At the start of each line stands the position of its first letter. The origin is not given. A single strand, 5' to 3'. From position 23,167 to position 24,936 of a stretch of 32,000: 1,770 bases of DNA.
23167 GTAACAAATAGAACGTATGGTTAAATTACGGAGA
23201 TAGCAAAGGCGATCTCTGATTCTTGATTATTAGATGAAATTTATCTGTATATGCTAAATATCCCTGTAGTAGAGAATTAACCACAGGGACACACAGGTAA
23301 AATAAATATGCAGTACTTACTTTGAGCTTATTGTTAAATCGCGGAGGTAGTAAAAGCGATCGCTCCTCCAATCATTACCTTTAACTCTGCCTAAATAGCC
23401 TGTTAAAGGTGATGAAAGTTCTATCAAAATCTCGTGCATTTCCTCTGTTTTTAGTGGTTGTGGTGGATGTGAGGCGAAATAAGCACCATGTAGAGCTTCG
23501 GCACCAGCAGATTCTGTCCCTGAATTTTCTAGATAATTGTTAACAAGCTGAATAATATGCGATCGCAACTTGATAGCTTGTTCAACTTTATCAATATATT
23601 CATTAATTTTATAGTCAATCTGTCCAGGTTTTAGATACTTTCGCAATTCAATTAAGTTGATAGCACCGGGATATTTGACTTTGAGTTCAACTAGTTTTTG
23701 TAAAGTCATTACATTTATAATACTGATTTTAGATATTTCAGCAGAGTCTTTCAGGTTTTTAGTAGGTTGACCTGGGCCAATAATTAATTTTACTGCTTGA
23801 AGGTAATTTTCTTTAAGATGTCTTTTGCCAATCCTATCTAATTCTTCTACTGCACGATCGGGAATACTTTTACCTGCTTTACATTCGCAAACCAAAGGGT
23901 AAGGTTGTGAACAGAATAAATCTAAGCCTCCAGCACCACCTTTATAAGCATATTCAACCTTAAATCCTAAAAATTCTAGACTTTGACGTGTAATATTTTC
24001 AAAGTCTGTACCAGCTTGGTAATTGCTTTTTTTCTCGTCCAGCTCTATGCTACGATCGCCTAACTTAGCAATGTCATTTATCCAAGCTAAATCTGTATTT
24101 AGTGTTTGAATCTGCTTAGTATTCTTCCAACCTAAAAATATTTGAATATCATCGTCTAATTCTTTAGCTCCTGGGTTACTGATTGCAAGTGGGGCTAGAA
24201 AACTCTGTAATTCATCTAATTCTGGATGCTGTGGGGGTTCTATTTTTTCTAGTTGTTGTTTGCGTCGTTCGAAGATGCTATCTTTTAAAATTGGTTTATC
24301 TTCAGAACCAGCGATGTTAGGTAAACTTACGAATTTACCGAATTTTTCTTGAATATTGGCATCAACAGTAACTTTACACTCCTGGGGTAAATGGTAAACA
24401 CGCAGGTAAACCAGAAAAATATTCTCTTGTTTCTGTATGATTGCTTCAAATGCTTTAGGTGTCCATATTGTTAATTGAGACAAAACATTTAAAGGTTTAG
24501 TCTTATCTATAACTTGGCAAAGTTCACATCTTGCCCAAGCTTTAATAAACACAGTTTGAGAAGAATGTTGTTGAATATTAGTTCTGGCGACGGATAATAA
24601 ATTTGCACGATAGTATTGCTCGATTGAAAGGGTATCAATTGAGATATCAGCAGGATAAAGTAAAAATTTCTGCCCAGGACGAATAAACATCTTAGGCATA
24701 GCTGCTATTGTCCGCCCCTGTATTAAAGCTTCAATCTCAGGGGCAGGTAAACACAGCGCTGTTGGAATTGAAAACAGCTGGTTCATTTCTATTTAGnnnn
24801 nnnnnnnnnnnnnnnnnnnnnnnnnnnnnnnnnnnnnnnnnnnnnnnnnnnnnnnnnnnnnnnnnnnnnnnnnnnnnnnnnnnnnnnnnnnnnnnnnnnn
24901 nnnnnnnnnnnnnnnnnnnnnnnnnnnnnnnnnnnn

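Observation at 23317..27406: Compact three-gene operon (winged-helix-like protein, ORC/Cdc6-like P-loop ATPase, PD-(D/E)xK nuclease): candidate uncharacterised defence or restriction-like system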

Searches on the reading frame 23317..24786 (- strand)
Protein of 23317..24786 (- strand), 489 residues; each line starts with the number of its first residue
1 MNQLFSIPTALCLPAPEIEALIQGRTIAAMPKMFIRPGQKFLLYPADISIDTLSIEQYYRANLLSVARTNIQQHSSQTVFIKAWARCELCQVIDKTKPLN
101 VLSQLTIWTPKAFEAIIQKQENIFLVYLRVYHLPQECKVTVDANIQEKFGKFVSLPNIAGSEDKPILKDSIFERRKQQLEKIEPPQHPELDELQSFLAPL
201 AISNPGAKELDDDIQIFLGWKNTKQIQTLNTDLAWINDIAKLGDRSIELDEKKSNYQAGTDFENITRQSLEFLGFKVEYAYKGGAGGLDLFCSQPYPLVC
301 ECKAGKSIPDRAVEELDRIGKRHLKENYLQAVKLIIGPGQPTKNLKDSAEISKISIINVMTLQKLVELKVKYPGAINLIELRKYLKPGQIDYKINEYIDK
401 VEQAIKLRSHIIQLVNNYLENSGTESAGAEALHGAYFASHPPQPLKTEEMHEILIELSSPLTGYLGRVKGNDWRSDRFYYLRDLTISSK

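Call 3: search_protein_families(library=pfam, proteins=[window:23317-24786:-], max_evalue=1)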
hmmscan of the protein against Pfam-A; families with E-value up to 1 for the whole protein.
window:23317-24786:- (489 aa): 1 family
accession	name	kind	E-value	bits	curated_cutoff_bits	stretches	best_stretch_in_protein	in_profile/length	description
PF08819.17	DUF1802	-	4.1e-42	144.4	25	1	10-178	1-174/174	Domain of unknown function (DUF1802)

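Call 4: search_protein_families(library=padloc, proteins=[window:23317-24786:-], max_evalue=1)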
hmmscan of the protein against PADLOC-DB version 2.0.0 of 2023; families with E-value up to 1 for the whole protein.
window:23317-24786:- (489 aa): 1 family
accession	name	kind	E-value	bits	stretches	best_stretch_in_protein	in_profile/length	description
PDLC01898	CARF4--CARF_PDDEXK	-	0.00025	18.4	1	299-368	225-291/296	-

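Call 5: search_protein_families(library=ncbifam, proteins=[window:23317-24786:-], max_evalue=1)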
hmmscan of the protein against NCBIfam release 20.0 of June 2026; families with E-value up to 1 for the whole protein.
window:23317-24786:- (489 aa): 0 families

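Call 6: search_solved_structures(query=window:23317-24786:-, max_evalue=1, show_alignments=2)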
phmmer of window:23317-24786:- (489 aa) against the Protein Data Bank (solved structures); distinct sequences matched with E-value up to 1: 1.
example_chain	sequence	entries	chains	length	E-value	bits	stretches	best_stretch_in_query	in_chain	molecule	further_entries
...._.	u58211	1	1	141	0.8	11.7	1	331-390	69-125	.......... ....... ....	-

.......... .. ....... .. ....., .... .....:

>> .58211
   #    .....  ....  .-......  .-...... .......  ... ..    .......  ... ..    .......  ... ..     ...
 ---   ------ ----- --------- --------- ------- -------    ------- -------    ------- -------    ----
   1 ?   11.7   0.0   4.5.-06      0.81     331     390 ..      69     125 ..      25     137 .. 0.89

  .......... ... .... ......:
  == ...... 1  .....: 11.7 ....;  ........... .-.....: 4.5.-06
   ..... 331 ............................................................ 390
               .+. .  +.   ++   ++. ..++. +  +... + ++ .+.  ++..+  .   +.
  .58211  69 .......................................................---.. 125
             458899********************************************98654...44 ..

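Call 11: find_homologous_proteins(query=window:23317-24786:-)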
Query window:23317-24786:- (489 aa): 2012 proteins with E <= 0.001 among 8000 candidates; the best 120 are listed.
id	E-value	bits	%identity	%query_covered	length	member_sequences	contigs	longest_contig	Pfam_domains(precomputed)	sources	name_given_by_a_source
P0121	0.0e+0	1103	100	100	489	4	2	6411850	PF08819.18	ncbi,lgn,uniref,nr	ncbi:DUF1802 family protein [Trichormus variabilis]|uniref:DUF1802 domain-containing protein n=1 Tax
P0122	1.7e-240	817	73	99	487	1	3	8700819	PF08819.18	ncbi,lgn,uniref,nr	ncbi:hypothetical protein NIES37_53460 [Tolypothrix tenuis PCC 7101]|uniref:DUF1802 domain-containin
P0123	2.5e-236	803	71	99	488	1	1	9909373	PF08819.18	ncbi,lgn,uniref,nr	ncbi:hypothetical protein NIES2100_77950 [Calothrix sp. NIES-2100]|uniref:DUF1802 family protein n=1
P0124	2.1e-235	800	70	100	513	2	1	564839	PF08819.18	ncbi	ncbi:DUF1802 family protein [Nostoc sp.]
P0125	6.7e-235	798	71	99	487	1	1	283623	PF08819.18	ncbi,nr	ncbi:DUF1802 family protein [Nostoc linckia FACHB-104]|nr:DUF1802 family protein [Nostoc linckia FAC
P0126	6.0e-232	789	70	100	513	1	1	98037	PF08819.18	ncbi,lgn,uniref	ncbi:DUF1802 family protein [Nostoc sp.]|uniref:DUF1802 family protein n=1 Tax=Nostoc sp. TaxID=1180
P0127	2.1e-229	780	72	100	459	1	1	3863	PF08819.18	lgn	-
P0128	1.3e-227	774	72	100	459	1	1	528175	PF08819.18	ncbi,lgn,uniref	ncbi:MAG: DUF1802 family protein [Nostoc sp.]|uniref:DUF1802 family protein n=1 Tax=Nostoc sp. TaxID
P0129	3.8e-227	773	70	99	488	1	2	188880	PF08819.18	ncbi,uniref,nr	ncbi:DUF1802 family protein [Calothrix sp. FACHB-1219]|uniref:DUF1802 family protein n=1 Tax=unclass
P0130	1.9e-226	771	71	100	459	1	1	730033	PF08819.18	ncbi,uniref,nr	ncbi:DUF1802 domain-containing protein [Nostoc sp. 'Peltigera membranacea cyanobiont' 210A]|uniref:D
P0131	4.6e-226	769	72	99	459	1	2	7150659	PF08819.18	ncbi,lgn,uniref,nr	ncbi:hypothetical protein NIES4072_50490 [Nostoc commune NIES-4072]|uniref:DUF1802 domain-containing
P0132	1.5e-225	768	70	100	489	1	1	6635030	PF08819.18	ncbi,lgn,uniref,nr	ncbi:protein of unknown function (DUF1802) [Nostoc sp. PCC 7524]|uniref:DUF1802 family protein n=1 T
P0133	3.6e-225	766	71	100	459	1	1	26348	PF08819.18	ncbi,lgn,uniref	ncbi:MAG: DUF1802 family protein [Nostoc sp.]|uniref:DUF1802 family protein n=1 Tax=Nostoc sp. TaxID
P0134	5.0e-225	766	70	100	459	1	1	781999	PF08819.18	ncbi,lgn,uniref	ncbi:DUF1802 family protein [Nostoc sp.]|uniref:DUF1802 family protein n=1 Tax=Nostoc sp. TaxID=1180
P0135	1.7e-224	764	71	100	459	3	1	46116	PF08819.18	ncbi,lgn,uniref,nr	ncbi:MAG: DUF1802 family protein [Nostoc sp. NOS(2021)]|uniref:DUF1802 family protein n=1 Tax=Nostoc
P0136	1.1e-223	761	69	100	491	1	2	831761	PF08819.18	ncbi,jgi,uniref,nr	ncbi:DUF1802 family protein [Trichormus variabilis]|uniref:DUF1802 domain-containing protein n=1 Tax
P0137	5.4e-223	759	68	100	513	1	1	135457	PF08819.18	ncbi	-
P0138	5.5e-223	759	68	100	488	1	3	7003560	PF08819.18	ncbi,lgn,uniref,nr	ncbi:protein of unknown function (DUF1802) [Cylindrospermum stagnale PCC 7417]|uniref:DUF1802 domain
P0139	1.3e-222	758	71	100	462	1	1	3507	PF08819.18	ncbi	-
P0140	9.8e-222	755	69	100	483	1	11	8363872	PF08819.18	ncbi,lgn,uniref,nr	ncbi:Protein of unknown function DUF1802 [Nostoc flagelliforme CCNUN1]|uniref:DUF1802 domain-contain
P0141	1.2e-219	748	69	99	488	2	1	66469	PF08819.18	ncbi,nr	ncbi:DUF1802 domain-containing protein [Nostoc sp. 106C]|nr:DUF1802 domain-containing protein [Nosto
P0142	2.1e-219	747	68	100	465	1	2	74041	PF08819.18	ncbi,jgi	ncbi:MAG: hypothetical protein RLZZ507_3460 [Cyanobacteriota bacterium]|jgi:hypothetical protein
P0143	6.9e-219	746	69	100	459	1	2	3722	PF08819.18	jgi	jgi:Domain of unknown function (DUF1802)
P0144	1.2e-218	745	69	100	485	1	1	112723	PF08819.18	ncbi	-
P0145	2.6e-218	744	68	100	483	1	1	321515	PF08819.18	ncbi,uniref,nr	ncbi:DUF1802 family protein [Nostoc sp. XA010]|uniref:DUF1802 family protein n=1 Tax=Nostoc sp. XA01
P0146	3.5e-218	743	68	100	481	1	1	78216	PF08819.18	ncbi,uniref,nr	ncbi:DUF1802 family protein [Nostoc sp. NZL]|uniref:DUF1802 family protein n=1 Tax=Nostoc sp. NZL Ta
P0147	3.7e-218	743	68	100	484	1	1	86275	PF08819.18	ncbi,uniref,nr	ncbi:DUF1802 domain-containing protein [Nostoc sp. 'Peltigera membranacea cyanobiont' 213]|uniref:DU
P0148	5.4e-218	743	67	100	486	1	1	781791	PF08819.18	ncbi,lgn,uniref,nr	ncbi:hypothetical protein NIES4075_34490 [Tolypothrix sp. NIES-4075]|uniref:DUF1802 family protein n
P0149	2.2e-217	741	67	100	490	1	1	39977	PF08819.18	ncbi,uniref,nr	ncbi:hypothetical protein A2T98_06060 [Nodularia spumigena CENA596]|uniref:DUF1802 domain-containing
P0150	2.3e-217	741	68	100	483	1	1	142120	PF08819.18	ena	-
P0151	3.4e-217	740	69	99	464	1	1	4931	PF08819.18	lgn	-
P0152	3.5e-217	740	65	100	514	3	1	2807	PF08819.18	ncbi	ncbi:MAG: DUF1802 family protein [Nostoc sp.]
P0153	1.9e-216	738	69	100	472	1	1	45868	PF08819.18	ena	-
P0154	2.7e-216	737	68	100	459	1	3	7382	PF08819.18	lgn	-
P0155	3.0e-216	737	68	99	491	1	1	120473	PF08819.18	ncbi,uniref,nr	ncbi:DUF1802 family protein [Anabaena catenula]|uniref:DUF1802 family protein n=1 Tax=Anabaena caten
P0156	1.6e-215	735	68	99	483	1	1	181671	PF08819.18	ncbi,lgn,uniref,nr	ncbi:DUF1802 family protein [Nostoc sp. ChiVER01]|uniref:DUF1802 family protein n=1 Tax=Nostoc sp. C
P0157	1.7e-215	735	67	99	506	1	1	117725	PF08819.18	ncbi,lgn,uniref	ncbi:DUF1802 family protein [Nostoc sp.]|uniref:DUF1802 family protein n=1 Tax=Nostoc sp. TaxID=1180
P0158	7.3e-215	732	66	100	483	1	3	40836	PF08819.18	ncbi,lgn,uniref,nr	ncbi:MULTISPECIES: DUF1802 family protein [unclassified Nostoc]|uniref:DUF1802 family protein n=1 Ta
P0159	1.3e-214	732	66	100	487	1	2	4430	PF08819.18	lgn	-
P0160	1.4e-214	731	68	100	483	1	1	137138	PF08819.18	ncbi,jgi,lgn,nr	ncbi:MAG: DUF1802 family protein [Nostoc desertorum CM1-VF14]|jgi:hypothetical protein|nr:DUF1802 fa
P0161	1.5e-214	731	67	99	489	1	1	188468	PF08819.18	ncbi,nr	ncbi:DUF1802 family protein [Anabaena minutissima FACHB-250]|nr:DUF1802 family protein [Anabaena min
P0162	6.8e-214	729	68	100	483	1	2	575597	PF08819.18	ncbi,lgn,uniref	ncbi:MAG: DUF1802 family protein [Nostoc sp.]|uniref:DUF1802 family protein n=1 Tax=Nostoc sp. TaxID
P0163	9.1e-214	729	68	100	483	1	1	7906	PF08819.18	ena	-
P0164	1.3e-213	728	68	99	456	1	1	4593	PF08819.18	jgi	jgi:Domain of unknown function (DUF1802)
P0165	4.6e-213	726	67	100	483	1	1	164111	PF08819.18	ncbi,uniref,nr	ncbi:DUF1802 family protein [Nostoc flagelliforme FACHB-838]|uniref:DUF1802 family protein n=1 Tax=N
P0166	1.4e-212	725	67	100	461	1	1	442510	PF08819.18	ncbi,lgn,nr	ncbi:MAG: DUF1802 family protein [Aphanizomenon gracile PMC627.10]|nr:DUF1802 family protein [Aphani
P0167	1.8e-212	725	63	100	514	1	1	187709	PF08819.18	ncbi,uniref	ncbi:DUF1802 family protein [Nostoc sp.]|uniref:DUF1802 family protein n=1 Tax=Nostoc sp. TaxID=1180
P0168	2.8e-212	724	66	100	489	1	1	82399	PF08819.18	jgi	jgi:hypothetical protein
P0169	5.4e-211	720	66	99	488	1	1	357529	PF08819.18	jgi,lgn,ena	jgi:hypothetical protein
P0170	8.5e-211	719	67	100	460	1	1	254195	PF08819.18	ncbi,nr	ncbi:DUF1802 family protein [Nostoc sp. XA013]|nr:DUF1802 family protein [Nostoc sp. XA013]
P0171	9.1e-211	719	67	100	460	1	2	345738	PF08819.18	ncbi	ncbi:DUF1802 family protein [Nostoc sp.]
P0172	9.6e-211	719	64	100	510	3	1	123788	PF08819.18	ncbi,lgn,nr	ncbi:MAG: DUF1802 family protein [Aphanizomenon gracile PMC649.10]|nr:DUF1802 family protein [Aphani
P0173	1.1e-210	719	65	100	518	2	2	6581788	PF08819.18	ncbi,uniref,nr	ncbi:DUF1802 family protein [Nostoc sphaeroides CHAB 2801]|uniref:DUF1802 family protein n=1 Tax=Nos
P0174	1.4e-210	718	64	100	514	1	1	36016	PF08819.18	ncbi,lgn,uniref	ncbi:MAG: DUF1802 family protein [Nostoc sp.]|uniref:DUF1802 family protein n=1 Tax=Nostoc sp. TaxID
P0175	4.4e-210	717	66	100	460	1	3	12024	PF08819.18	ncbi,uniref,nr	ncbi:DUF1802 family protein [Nostoc sp. UCD121]|uniref:DUF1802 family protein n=1 Tax=unclassified N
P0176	8.2e-210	716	66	100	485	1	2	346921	PF08819.18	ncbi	ncbi:DUF1802 family protein [Nostoc sp.]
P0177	1.6e-209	715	66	100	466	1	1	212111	PF08819.18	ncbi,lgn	ncbi:MAG: DUF1802 family protein [Nostoc sp.]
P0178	4.3e-209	713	64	100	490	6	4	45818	PF08819.18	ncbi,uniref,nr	ncbi:DUF1802 family protein [Nodularia spumigena CS-588/02]|uniref:DUF1802 family protein n=1 Tax=No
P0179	5.0e-209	713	65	99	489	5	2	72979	PF08819.18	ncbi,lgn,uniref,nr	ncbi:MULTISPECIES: DUF1802 family protein [Sphaerospermopsis]|uniref:DUF1802 domain-containing prote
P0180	8.7e-209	712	66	100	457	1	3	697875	PF08819.18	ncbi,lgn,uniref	ncbi:MAG: DUF1802 family protein [Nostoc sp.]|uniref:DUF1802 family protein n=1 Tax=Nostoc sp. TaxID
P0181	2.7e-208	711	66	100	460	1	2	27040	PF08819.18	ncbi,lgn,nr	ncbi:MAG: DUF1802 family protein [Nostoc sp. ChiSLP02]|nr:DUF1802 family protein [Nostoc sp. DedSLP0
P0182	6.2e-208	710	66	100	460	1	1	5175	PF08819.18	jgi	-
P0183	6.6e-208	709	66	100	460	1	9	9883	PF08819.18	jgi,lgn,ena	-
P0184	1.4e-207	708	66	100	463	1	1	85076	PF08819.18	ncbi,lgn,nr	ncbi:MAG: DUF1802 family protein [Nostoc sp. SerVER01]|nr:DUF1802 family protein [Nostoc sp. SerVER0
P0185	1.8e-207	708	64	100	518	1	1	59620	PF08819.18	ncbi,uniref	ncbi:DUF1802 family protein [Nostoc sp.]|uniref:DUF1802 family protein n=1 Tax=Nostoc sp. TaxID=1180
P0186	2.2e-207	708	63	99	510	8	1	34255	PF08819.18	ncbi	ncbi:MAG: DUF1802 family protein [Dolichospermum sp.]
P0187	4.0e-207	707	67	100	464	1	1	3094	PF08819.18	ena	-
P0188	4.6e-207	707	67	100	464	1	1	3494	PF08819.18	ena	-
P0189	5.0e-207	707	66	100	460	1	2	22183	PF08819.18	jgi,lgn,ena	jgi:hypothetical protein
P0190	5.8e-207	706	62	100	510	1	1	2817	PF08819.18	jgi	jgi:hypothetical protein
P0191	1.7e-206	705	66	100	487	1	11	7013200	PF08819.18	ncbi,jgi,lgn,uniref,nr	ncbi:conserved hypothetical protein [Trichormus variabilis ATCC 29413]|uniref:DUF1802 domain-contain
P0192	3.9e-206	704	62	100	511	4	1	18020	PF08819.18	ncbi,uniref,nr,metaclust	ncbi:DUF1802 family protein [Anabaena sp. AL93]|uniref:DUF1802 family protein n=1 Tax=Anabaena sp. A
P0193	4.2e-206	704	66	99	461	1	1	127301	PF08819.18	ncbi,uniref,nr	ncbi:DUF1802 family protein [Cronbergia sp. UHCC 0137]|uniref:DUF1802 family protein n=1 Tax=Cronber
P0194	1.6e-205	702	65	100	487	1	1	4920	PF08819.18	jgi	-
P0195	3.5e-205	700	65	98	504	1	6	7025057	PF08819.18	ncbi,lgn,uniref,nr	ncbi:DUF1802 family protein [Nostoc sp. FACHB-892]|uniref:DUF1802 family protein n=1 Tax=Nostoc sp. 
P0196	4.0e-205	700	66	100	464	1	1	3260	PF08819.18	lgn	-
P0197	8.7e-205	699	64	100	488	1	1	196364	PF08819.18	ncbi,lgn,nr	ncbi:MAG: DUF1802 family protein [Nostoc sp. ChiQUE01a]|nr:DUF1802 family protein [Nostoc sp. ChiQUE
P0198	2.8e-204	698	65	98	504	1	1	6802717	PF08819.18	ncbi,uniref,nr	ncbi:hypothetical protein ANSO36C_22590 [Nostoc cf. commune SO-36]|uniref:DUF1802 domain-containing 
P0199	4.3e-204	697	66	100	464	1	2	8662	PF08819.18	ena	-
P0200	8.7e-204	696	64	100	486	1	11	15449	PF08819.18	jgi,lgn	-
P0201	2.6e-203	694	63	100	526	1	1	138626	PF08819.18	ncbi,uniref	ncbi:MAG: DUF1802 family protein [Nostoc sp.]|uniref:DUF1802 family protein n=1 Tax=Nostoc sp. TaxID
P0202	3.0e-203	694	63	100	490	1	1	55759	PF08819.18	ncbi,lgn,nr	ncbi:MAG: DUF1802 family protein [Nostoc sp. CreGUA01]|nr:DUF1802 family protein [Nostoc sp. CreGUA0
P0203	6.2e-203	693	62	99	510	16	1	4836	PF08819.18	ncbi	ncbi:MAG: hypothetical protein RLZZ184_4184 [Cyanobacteriota bacterium]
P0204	8.5e-203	693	66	100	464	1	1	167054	PF08819.18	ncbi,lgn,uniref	ncbi:DUF1802 family protein [Nostoc sp.]|uniref:DUF1802 family protein n=1 Tax=Nostoc sp. TaxID=1180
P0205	2.1e-202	691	66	100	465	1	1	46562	PF08819.18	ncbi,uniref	ncbi:MAG: DUF1802 family protein [Nostoc sp.]|uniref:DUF1802 family protein n=1 Tax=Nostoc sp. TaxID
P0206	3.3e-202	691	66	100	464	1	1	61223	PF08819.18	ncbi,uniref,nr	ncbi:DUF1802 family protein [Nostoc sp. UIC 10630]|uniref:DUF1802 family protein n=1 Tax=Nostoc sp. 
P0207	3.4e-202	691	64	100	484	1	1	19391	PF08819.18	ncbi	-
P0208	5.0e-202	690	65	100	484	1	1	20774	PF08819.18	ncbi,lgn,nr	ncbi:MAG: DUF1802 family protein [Nostoc sp. LLA-1]|nr:DUF1802 family protein [Cyanocohniella sp. LL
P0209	7.9e-202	689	64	100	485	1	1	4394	PF08819.18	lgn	-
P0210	1.2e-201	689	64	100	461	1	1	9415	PF08819.18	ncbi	ncbi:MAG: DUF1802 family protein [Dolichospermum sp.]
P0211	1.6e-201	688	65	100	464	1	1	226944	PF08819.18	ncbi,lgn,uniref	ncbi:DUF1802 family protein [Nostoc sp.]|uniref:DUF1802 family protein n=1 Tax=Nostoc sp. TaxID=1180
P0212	2.0e-201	688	64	100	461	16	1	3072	PF08819.18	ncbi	ncbi:MAG: DUF1802 family protein [Dolichospermum sp.]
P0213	2.2e-201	688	62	100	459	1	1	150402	PF08819.18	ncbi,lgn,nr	ncbi:MAG TPA: DUF1802 family protein [Nodularia sp. (in: cyanobacteria)]|nr:DUF1802 family protein [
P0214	3.4e-201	687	64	100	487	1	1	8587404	PF08819.18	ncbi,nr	ncbi:DUF1802 family protein [Nostoc sp. UHCC 0702]|nr:DUF1802 family protein [Nostoc sp. UHCC 0702]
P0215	3.5e-201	687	63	100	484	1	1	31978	PF08819.18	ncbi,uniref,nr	ncbi:DUF1802 family protein [Nostoc sp. ChiSLP03a]|uniref:DUF1802 family protein n=1 Tax=Nostoc sp. 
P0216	3.5e-201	687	66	99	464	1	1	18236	PF08819.18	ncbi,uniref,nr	ncbi:DUF1802 family protein [Nostoc sp. CHAB 5715]|uniref:DUF1802 family protein n=1 Tax=Nostoc sp. 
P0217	6.7e-201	686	65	100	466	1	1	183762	PF08819.18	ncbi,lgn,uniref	ncbi:DUF1802 family protein [Nostoc sp.]|uniref:DUF1802 family protein n=1 Tax=Nostoc sp. TaxID=1180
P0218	9.2e-201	686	63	100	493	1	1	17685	PF08819.18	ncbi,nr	ncbi:DUF1802 family protein [Desmonostoc muscorum CCALA 125]|nr:DUF1802 family protein [Desmonostoc 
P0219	1.1e-200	686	63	100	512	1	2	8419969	PF08819.18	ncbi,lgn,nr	ncbi:hypothetical protein NIES4103_64120 [Nostoc sp. NIES-4103]|nr:hypothetical protein NIES4103_641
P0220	1.2e-200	686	63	100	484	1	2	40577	PF08819.18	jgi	jgi:hypothetical protein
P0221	1.4e-200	685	66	100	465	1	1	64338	PF08819.18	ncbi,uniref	ncbi:DUF1802 family protein [Nostoc sp. UIC 10607]|uniref:DUF1802 family protein n=1 Tax=Nostoc sp. 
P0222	1.9e-200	685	62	100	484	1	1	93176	PF08819.18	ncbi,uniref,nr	ncbi:MAG: DUF1802 family protein [Nostoc sp. DedQUE12b]|uniref:DUF1802 family protein n=1 Tax=Nostoc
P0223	2.3e-200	685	63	100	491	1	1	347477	PF08819.18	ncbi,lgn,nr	ncbi:hypothetical protein A6S26_09155 [Nostoc sp. ATCC 43529]|nr:hypothetical protein A6S26_09155 [N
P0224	3.2e-200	684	63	100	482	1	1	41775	PF08819.18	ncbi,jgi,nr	ncbi:MAG: DUF1802 family protein [Tolypothrix carrinoi HA7290-LM1]|jgi:hypothetical protein|nr:DUF18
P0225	4.1e-200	684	64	100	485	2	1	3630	PF08819.18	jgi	jgi:hypothetical protein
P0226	4.8e-200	684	63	100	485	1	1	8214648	PF08819.18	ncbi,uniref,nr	ncbi:DUF1802 family protein [Nostoc sp. 'Peltigera membranacea cyanobiont' N6]|uniref:DUF1802 family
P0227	5.6e-200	683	63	100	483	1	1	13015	PF08819.18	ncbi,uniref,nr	ncbi:DUF1802 family protein [Plectonema radiosum NIES-515]|uniref:DUF1802 family protein n=1 Tax=Ple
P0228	1.6e-199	682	62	100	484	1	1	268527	PF08819.18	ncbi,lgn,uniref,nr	ncbi:MAG: DUF1802 family protein [Nostoc sp. CmiVER01]|uniref:DUF1802 family protein n=1 Tax=Nostoc 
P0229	2.3e-199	681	64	99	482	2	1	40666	PF08819.18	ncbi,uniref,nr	ncbi:DUF1802 family protein [Tolypothrix sp. FACHB-123]|uniref:DUF1802 family protein n=1 Tax=Tolypo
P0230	4.0e-199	681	64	100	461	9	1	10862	PF08819.18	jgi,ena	jgi:hypothetical protein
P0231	4.5e-199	680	63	100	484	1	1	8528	PF08819.18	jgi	jgi:hypothetical protein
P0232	6.3e-199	680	62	99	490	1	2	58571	PF08819.18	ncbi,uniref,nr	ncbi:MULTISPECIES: DUF1802 family protein [Calothrix]|uniref:DUF1802 family protein n=2 Tax=Calothri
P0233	9.3e-199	679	64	100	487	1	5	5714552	PF08819.18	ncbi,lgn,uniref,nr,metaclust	ncbi:DUF1802 family protein [Anabaena sp. PCC 7108]|uniref:DUF1802 family protein n=1 Tax=Anabaena s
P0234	2.0e-198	678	65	100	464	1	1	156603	PF08819.18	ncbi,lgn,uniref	ncbi:MAG: DUF1802 family protein [Nostoc sp.]|uniref:DUF1802 family protein n=1 Tax=Nostoc sp. TaxID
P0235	4.6e-198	677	63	98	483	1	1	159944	PF08819.18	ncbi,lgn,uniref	ncbi:DUF1802 family protein [Nostoc sp.]|uniref:DUF1802 family protein n=1 Tax=Nostoc sp. TaxID=1180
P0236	6.4e-198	677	64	100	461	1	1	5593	PF08819.18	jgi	jgi:hypothetical protein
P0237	7.3e-198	676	60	100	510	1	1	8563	PF08819.18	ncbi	-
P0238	9.2e-198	676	64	100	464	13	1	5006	PF08819.18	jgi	jgi:hypothetical protein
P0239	2.9e-197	674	64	100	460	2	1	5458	PF08819.18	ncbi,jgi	jgi:hypothetical protein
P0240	3.2e-197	674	62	100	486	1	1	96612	PF08819.18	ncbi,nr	ncbi:MAG: DUF1802 family protein [Nostoc sp. S4]|nr:DUF1802 family protein [Nostoc sp. S4]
